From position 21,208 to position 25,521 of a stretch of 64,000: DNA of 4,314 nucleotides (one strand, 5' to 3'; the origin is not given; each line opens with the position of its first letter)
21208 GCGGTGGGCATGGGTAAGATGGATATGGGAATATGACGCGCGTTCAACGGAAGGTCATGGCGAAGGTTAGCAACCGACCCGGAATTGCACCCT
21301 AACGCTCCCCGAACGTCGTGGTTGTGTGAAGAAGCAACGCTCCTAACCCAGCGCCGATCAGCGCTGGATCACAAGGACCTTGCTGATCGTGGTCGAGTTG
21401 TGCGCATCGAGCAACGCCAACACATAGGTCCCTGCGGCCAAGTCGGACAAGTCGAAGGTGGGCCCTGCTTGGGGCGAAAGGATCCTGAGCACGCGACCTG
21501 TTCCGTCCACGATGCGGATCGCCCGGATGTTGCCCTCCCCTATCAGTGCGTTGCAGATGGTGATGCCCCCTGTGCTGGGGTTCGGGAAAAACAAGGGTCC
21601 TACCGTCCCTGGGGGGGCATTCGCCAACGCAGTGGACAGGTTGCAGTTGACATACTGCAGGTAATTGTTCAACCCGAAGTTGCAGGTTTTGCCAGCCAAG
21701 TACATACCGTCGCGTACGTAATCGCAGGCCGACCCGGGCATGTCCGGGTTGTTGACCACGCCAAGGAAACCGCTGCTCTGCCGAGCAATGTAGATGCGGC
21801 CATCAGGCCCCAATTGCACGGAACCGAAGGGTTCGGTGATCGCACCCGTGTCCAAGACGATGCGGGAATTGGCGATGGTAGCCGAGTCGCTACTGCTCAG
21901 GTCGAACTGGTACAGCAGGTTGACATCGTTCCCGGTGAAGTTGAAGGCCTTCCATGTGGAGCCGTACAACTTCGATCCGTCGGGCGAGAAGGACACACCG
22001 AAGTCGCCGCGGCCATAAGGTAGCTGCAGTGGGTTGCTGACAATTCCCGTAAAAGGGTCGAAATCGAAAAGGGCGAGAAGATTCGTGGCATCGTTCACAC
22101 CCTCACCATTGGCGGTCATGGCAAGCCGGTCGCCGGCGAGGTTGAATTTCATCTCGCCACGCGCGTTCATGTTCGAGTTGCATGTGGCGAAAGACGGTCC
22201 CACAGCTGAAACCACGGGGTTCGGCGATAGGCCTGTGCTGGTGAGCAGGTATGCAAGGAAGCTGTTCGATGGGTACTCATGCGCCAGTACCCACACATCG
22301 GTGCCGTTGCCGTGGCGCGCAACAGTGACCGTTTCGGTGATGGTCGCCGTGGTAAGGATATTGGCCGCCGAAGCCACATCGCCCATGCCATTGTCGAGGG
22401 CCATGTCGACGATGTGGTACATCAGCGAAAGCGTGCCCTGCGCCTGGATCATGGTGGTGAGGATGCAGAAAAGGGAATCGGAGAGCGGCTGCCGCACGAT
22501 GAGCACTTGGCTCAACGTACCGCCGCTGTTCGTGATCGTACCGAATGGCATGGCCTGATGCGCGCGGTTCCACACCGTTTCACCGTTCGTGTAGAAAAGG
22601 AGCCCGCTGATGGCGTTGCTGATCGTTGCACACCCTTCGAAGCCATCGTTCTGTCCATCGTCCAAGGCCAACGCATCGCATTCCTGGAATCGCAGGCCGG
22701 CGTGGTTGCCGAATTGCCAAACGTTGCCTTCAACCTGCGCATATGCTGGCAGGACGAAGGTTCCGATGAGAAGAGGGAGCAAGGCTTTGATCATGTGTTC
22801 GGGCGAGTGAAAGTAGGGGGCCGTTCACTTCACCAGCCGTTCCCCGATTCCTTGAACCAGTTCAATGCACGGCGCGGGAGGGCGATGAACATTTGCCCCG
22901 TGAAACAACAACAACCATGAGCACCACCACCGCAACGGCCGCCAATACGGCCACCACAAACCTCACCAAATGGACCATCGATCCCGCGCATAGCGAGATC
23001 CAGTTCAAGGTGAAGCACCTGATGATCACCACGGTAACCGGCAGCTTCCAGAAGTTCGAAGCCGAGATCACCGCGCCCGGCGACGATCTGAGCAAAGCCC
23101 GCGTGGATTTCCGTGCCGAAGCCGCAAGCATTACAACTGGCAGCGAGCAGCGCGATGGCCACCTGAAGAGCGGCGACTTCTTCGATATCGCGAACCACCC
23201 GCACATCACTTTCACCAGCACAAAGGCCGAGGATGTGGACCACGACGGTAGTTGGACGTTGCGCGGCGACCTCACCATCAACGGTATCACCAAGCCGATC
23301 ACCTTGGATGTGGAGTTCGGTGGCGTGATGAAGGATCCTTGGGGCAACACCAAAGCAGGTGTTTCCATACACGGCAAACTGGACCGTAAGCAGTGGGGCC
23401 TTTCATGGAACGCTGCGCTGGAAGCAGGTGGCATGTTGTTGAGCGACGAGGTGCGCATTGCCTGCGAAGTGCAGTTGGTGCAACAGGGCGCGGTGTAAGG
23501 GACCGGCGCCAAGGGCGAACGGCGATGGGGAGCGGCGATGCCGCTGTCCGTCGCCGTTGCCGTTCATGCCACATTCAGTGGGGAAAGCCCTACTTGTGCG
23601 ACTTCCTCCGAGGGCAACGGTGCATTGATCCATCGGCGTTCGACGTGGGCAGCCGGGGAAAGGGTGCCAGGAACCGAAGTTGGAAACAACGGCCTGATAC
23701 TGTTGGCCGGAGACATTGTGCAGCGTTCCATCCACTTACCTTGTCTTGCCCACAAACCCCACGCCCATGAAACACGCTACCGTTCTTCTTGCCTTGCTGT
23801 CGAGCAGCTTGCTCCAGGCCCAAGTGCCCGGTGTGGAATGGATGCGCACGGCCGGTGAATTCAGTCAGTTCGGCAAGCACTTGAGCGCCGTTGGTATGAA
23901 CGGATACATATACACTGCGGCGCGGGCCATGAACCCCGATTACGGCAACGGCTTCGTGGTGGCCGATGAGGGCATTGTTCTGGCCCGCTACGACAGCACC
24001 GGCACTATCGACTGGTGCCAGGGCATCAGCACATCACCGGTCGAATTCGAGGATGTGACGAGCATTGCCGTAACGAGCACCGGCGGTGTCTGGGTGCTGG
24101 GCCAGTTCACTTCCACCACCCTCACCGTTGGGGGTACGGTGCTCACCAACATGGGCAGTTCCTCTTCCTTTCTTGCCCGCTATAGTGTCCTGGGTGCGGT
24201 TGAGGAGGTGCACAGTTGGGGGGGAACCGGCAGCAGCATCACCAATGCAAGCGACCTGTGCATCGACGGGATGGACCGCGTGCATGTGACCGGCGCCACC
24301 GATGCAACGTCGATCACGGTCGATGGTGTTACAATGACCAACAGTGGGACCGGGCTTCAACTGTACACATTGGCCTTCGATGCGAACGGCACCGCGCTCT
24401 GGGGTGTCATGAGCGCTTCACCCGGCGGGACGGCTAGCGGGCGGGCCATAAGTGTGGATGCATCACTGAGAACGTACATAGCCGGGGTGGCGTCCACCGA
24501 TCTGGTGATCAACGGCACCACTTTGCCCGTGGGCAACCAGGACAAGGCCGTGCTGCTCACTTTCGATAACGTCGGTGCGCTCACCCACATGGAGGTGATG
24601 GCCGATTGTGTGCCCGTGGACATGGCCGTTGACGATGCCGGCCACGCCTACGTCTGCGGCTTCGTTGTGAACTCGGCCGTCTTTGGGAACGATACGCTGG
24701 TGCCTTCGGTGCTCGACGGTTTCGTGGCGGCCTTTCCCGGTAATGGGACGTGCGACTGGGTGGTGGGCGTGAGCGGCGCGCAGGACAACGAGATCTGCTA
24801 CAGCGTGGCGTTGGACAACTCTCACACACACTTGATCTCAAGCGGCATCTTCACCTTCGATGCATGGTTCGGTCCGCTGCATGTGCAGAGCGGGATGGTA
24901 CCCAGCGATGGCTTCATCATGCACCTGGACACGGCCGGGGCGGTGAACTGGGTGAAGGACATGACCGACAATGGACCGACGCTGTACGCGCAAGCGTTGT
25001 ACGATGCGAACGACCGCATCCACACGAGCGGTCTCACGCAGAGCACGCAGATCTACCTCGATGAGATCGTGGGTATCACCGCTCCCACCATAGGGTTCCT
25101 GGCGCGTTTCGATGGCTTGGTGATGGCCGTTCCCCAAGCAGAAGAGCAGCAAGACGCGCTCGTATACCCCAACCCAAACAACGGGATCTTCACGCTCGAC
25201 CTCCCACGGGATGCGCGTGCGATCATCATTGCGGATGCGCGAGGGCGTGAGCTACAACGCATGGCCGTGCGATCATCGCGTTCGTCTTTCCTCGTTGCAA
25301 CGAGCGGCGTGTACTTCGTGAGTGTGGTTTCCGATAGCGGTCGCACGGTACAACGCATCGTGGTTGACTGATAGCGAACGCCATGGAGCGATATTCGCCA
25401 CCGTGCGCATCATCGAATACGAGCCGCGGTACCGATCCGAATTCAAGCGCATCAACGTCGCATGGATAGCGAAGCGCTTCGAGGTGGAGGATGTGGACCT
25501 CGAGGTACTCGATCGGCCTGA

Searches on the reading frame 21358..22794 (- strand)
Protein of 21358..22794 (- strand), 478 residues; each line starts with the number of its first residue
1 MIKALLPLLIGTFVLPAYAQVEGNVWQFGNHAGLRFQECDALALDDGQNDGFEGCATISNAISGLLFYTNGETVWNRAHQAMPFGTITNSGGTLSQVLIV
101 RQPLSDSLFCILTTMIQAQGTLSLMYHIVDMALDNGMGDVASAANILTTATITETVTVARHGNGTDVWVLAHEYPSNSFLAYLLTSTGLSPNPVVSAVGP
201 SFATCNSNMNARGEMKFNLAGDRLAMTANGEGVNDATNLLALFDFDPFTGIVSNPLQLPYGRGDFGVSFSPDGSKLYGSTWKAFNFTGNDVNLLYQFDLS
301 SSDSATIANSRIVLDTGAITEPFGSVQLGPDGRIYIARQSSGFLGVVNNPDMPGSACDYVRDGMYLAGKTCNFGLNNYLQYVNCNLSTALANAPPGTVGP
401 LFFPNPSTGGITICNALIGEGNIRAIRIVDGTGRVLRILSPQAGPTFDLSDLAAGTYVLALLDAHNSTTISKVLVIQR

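Call 57: search_protein_families(library=pfam, proteins=[window:21358-22794:-], max_evalue=0.01)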
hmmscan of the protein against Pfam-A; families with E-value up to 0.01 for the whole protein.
window:21358-22794:- (478 aa): 2 families
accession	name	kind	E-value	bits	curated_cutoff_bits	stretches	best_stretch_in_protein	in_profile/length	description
PF18962.6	Por_Secre_tail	-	1.1e-07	32.5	27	1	403-475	2-75/75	Secretion system C-terminal sorting domain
PF07676.18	PD40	-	0.0098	16.3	20.9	0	263-278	9-25/38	WD40-like Beta Propeller Repeat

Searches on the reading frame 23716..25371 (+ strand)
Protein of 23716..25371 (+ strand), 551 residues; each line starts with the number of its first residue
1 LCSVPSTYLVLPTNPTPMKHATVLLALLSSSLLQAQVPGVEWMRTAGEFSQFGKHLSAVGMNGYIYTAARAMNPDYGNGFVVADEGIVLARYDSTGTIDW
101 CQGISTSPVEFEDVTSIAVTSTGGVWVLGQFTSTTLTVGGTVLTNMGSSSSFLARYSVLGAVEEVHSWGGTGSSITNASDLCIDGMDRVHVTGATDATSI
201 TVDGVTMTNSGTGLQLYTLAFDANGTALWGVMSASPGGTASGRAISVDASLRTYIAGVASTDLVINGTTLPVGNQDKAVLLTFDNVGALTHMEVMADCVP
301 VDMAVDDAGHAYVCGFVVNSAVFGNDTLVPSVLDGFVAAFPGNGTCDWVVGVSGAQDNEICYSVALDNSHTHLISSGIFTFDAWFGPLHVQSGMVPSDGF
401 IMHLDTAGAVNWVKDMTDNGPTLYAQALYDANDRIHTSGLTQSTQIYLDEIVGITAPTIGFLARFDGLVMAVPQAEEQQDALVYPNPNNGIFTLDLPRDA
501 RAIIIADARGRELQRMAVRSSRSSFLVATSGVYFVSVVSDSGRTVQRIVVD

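Call 19: search_protein_families(library=pfam, proteins=[window:23716-25371:+], max_evalue=0.001)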
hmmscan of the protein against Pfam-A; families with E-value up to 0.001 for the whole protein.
window:23716-25371:+ (551 aa): 1 family
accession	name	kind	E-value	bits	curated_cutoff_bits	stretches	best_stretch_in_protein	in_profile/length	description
PF18962.6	Por_Secre_tail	-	9.5e-07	29.5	27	1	483-550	1-75/75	Secretion system C-terminal sorting domain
